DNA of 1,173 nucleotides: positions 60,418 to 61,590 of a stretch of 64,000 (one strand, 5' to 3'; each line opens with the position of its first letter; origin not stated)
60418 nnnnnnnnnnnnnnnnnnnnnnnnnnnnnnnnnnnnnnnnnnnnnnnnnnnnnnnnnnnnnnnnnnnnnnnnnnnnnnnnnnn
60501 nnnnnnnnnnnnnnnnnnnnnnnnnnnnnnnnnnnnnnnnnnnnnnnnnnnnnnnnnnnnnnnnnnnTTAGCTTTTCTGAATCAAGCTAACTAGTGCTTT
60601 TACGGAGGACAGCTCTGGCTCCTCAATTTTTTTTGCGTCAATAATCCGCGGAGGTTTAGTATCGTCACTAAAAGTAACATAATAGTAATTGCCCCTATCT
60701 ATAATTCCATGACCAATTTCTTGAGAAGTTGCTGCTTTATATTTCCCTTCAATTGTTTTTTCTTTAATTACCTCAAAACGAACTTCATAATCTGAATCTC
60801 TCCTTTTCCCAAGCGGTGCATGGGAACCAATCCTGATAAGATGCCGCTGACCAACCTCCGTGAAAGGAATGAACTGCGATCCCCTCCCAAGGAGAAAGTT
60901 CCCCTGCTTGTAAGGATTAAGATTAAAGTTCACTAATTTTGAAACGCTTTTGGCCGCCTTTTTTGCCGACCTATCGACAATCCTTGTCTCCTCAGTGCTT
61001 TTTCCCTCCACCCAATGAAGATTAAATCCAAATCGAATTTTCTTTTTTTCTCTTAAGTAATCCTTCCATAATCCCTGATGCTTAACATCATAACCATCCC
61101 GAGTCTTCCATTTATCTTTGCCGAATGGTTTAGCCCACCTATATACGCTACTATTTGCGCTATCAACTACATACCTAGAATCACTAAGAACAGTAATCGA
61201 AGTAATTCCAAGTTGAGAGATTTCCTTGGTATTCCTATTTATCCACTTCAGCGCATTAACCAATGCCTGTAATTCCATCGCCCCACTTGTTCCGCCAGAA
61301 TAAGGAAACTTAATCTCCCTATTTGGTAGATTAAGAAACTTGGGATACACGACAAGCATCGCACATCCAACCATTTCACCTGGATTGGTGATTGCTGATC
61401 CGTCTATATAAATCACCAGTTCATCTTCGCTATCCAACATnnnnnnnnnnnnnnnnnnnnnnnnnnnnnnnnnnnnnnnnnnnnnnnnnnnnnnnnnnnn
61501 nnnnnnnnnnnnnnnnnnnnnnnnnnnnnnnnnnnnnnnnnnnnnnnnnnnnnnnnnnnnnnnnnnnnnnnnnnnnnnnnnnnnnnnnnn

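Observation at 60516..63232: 2.6-kb AT-rich segment bounded by 46-nt direct repeats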

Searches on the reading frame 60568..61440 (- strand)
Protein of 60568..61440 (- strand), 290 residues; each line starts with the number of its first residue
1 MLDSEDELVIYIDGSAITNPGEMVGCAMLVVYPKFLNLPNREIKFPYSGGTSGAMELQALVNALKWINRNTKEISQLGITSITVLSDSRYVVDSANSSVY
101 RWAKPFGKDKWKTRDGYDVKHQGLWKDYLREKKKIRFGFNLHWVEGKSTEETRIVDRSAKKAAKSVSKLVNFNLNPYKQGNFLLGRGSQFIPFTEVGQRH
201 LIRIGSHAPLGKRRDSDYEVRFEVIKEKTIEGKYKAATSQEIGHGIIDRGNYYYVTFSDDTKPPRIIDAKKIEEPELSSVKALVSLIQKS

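Call 10: search_protein_families(library=pfam, proteins=[window:60568-61440:-], max_evalue=0.01)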
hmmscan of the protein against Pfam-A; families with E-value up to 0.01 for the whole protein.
window:60568-61440:- (290 aa): 1 family
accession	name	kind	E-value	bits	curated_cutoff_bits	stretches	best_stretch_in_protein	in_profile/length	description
PF00075.30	RNase_H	-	1.1e-16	61.7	25.8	1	7-163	3-140/141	RNase H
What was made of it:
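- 60568..61440 (-): RNase HI fused to a C-terminal OB-fold domain (290 aa), AT-rich. Pfam RNase_H E 1e-16 (call 10).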

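Call 14: find_encoding_contigs(protein=window:60568-61440:-, flank=10000, max_places=10)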
Protein window:60568-61440:- (290 aa): no gene with exactly this product is on record in the collection.

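Call 30: search_protein_families(library=padloc, proteins=[window:60568-61440:-], max_evalue=0.01)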
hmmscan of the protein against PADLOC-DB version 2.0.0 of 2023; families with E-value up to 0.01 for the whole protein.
window:60568-61440:- (290 aa): 0 families

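Call 32: find_homologous_proteins(query=window:60568-61440:-, max_evalue=0.00001)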
Query window:60568-61440:- (290 aa): 19 proteins with E <= 0.00001 among 624 candidates.
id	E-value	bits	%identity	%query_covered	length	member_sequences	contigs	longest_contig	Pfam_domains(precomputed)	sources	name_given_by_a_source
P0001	1.4e-191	653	100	100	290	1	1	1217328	PF00075.31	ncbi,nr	ncbi:MAG: hypothetical protein IPJ68_04440 [Candidatus Moraniibacteriota bacterium]|nr:MAG: hypothet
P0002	2.1e-169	580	87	100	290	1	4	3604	PF00075.31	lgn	-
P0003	5.3e-106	372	59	98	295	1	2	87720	PF00075.31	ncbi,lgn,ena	-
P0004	2.4e-103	364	57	99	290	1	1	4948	PF00075.31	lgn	-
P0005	2.8e-100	354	57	91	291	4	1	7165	PF00075.31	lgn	-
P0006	4.5e-99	350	57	98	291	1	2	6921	PF00075.31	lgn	-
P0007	6.9e-97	342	55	97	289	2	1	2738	PF00075.31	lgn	-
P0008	1.5e-96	341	57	91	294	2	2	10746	PF00075.31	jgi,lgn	-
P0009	1.7e-96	341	54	98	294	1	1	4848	PF00075.31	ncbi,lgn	-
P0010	1.3e-95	338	54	98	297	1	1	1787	PF00075.31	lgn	-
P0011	1.8e-92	328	53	99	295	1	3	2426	PF00075.31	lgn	-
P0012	7.7e-92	326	53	98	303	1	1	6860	PF00075.31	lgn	-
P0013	1.6e-91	325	52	96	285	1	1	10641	PF00075.31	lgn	-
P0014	3.2e-89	317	51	96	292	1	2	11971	PF00075.31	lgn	-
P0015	3.0e-87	311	51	96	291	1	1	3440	PF00075.31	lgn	-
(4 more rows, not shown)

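Call 33: find_encoding_contigs(protein=P0003, flank=6000, max_places=4)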
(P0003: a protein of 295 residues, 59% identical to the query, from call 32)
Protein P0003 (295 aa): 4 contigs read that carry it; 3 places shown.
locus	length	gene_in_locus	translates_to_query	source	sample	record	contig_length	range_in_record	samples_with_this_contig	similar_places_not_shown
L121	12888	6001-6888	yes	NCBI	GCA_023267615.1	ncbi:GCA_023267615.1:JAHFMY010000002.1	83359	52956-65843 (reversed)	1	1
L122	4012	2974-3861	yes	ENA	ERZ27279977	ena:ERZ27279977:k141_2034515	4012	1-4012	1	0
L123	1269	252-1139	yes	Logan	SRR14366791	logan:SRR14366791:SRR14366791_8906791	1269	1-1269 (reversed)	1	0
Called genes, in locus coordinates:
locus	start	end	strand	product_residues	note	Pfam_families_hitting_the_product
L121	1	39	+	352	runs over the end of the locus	PF00145:DNA_methylase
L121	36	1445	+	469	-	PF11564:BpuJI_N, PF13020:NOV_C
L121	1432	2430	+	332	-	PF00145:DNA_methylase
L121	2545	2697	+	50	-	-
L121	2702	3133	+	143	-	PF13020:NOV_C (weak)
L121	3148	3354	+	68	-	-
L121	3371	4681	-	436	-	PF00817:IMS, PF11799:IMS_C (weak)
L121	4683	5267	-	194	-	PF00717:Peptidase_S24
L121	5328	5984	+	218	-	PF02586:SRAP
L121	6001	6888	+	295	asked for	PF00075:RNase_H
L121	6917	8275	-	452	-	PF00239:Resolvase, PF07508:Recombinase, PF13408:Zn_ribbon_recom (weak)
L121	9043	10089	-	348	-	PF06032:S-Me-THD_N, PF20906:S-Me-THD_C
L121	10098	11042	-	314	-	PF00583:Acetyltransf_1, PF13673:Acetyltransf_10 (faint)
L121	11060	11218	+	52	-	-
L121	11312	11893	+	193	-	PF00300:His_Phos_1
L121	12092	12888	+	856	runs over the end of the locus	PF00391:PEP-utilizers, PF01326:PPDK_N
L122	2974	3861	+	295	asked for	PF00075:RNase_H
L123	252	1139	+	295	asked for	PF00075:RNase_H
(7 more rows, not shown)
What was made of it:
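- In L121 the homologous RNase H-fusion, S24 and IMS genes lie next to a large serine recombinase (call 33).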

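Call 34: find_encoding_contigs(protein=P0002, flank=6000, max_places=4)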
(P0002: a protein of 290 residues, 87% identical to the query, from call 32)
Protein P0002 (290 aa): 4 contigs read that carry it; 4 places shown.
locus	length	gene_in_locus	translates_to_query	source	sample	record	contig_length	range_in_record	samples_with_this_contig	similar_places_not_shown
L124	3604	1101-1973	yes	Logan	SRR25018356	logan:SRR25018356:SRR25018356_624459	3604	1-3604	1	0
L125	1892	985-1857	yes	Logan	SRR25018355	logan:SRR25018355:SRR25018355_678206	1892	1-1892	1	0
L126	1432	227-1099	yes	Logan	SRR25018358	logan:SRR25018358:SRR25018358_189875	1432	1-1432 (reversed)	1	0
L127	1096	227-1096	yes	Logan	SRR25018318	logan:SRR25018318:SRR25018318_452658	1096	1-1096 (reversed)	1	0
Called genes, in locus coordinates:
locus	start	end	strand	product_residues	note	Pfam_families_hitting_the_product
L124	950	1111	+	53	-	-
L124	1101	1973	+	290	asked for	PF00075:RNase_H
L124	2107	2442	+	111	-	-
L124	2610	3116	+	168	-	-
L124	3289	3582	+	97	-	-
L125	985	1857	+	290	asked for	PF00075:RNase_H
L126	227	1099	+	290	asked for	PF00075:RNase_H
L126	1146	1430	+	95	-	?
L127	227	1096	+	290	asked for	PF00075:RNase_H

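Call 39: find_encoding_contigs(protein=P0001, flank=10000, max_places=4)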
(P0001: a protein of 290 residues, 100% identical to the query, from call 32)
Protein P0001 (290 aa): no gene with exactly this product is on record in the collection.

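Call 51: search_solved_structures(query=window:60568-61440:-, max_evalue=1)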
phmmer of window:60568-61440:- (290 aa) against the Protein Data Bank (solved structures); distinct sequences matched with E-value up to 1: 43.
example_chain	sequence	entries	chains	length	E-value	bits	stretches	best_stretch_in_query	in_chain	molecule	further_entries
3h08_A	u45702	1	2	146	1e-05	28.4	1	6-150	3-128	Rnh (Ribonuclease H)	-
1ril_A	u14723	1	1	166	1.5e-05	27.9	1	8-168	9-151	RIBONUCLEASE H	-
1jl2_A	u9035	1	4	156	2.1e-05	27.4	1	8-163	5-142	Chimera of Ribonuclease HI, Ribonuclease H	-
1rbt_A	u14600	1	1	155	8.4e-05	25.4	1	8-163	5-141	RIBONUCLEASE H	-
2zqb_A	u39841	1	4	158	0.00016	24.5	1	9-149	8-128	Ribonuclease HI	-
1f21_A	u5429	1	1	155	0.00017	24.4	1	8-163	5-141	RIBONUCLEASE HI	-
4ly7_A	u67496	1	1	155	0.00022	24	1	8-166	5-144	Ribonuclease H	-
3aa3_A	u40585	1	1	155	0.00022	24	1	8-163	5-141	Ribonuclease HI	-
2yv0_X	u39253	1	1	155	0.00031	23.5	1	8-147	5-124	Ribonuclease HI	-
3aa2_A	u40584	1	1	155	0.00043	23.1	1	8-163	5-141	Ribonuclease HI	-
1jxb_A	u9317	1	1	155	0.00044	23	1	8-163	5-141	Ribonuclease HI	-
1rbv_A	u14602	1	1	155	0.00057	22.7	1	8-163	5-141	RIBONUCLEASE H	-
1rbu_A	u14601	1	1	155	0.00058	22.7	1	8-163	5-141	RIBONUCLEASE H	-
3aa4_A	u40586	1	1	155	0.00059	22.6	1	8-163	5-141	Ribonuclease HI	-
1gob_A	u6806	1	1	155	0.00078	22.2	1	8-163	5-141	RIBONUCLEASE H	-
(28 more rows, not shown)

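Call 54: find_encoding_contigs(protein=P0014, flank=6000, max_places=3)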
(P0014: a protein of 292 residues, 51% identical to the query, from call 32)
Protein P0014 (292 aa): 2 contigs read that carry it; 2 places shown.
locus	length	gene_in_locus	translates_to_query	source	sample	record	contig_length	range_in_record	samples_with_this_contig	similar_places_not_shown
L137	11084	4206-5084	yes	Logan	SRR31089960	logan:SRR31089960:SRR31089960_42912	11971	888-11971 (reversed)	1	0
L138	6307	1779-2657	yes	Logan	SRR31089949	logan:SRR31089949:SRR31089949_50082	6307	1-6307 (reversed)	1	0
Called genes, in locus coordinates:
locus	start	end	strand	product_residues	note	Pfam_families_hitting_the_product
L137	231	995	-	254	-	-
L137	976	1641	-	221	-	-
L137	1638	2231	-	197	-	PF07638:Sigma70_ECF (faint), PF04542:Sigma70_r2, PF08281:Sigma70_r4_2, PF04545:Sigma70_r4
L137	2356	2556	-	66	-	-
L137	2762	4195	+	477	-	PF13173:AAA_14, PF13635:DUF4143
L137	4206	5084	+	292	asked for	PF00075:RNase_H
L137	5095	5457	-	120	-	PF13564:DoxX_2 (weak)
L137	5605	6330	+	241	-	-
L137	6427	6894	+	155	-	PF07884:VKOR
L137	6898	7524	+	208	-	-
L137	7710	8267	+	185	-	PF06725:3D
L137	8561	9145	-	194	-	PF03167:UDG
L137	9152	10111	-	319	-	PF01368:DHH, PF02272:DHHA1 (weak)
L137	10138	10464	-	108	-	PF02033:RBFA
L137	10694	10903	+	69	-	-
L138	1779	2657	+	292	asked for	PF00075:RNase_H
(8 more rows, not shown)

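Call 55: find_encoding_contigs(protein=P0008, flank=6000, max_places=3)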
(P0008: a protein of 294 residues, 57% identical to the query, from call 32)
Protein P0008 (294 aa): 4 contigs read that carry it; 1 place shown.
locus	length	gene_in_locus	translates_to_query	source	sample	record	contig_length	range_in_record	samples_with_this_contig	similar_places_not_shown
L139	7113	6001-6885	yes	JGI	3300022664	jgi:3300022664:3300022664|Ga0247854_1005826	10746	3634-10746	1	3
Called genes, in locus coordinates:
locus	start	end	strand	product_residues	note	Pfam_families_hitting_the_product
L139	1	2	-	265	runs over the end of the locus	-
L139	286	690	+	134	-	-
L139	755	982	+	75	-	-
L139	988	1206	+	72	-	-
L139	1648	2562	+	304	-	PF18899:DUF5655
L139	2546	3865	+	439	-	-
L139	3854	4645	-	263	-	PF03602:Cons_hypoth95 (faint), PF01555:N6_N4_Mtase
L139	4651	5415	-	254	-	PF01555:N6_N4_Mtase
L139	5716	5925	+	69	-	-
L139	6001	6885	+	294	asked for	PF00075:RNase_H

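Call 59: predict_structure(alignment_id=A4)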
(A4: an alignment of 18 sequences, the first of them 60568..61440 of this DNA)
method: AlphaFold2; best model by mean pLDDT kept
length: 290 residues; sequences in the alignment: 18
mean_pLDDT: 81.2   pTM: 0.59
mean pLDDT of the five models: 81.2, 80.6, 78.8, 78.0, 76.3
residues with pLDDT >= 90: 115; 70-90: 109; 50-70: 52; < 50: 14
segments of 3 or more residues with pLDDT < 50: 1-3, 103-109, 176-179
pLDDT, mean of each block of 10 residues (from residue 1): 69 80 88 92 89 89 96 92 93 74 44 63 85 92 92 94 82 56 63 80 82 68 89 84 74 85 79 90 88
secondary structure, 60 per line:
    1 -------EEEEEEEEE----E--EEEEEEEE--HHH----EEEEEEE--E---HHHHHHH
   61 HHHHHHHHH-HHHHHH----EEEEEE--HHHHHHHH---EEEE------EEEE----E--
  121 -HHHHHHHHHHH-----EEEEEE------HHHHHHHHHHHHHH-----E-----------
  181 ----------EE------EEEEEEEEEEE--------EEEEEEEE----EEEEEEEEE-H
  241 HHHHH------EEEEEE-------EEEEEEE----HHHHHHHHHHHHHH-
elements in order: E8-16 E24-31 E41-47 H54-69 H71-76 E81-86 H89-96 E100-103 E110-113 H122-132 E138-143 H150-163 E199-209 E218-225 E230-238 H240-245 E252-257 E265-271 H276-289
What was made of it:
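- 60568..61440 (-): AlphaFold2 model with mean pLDDT 81 (call 59).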
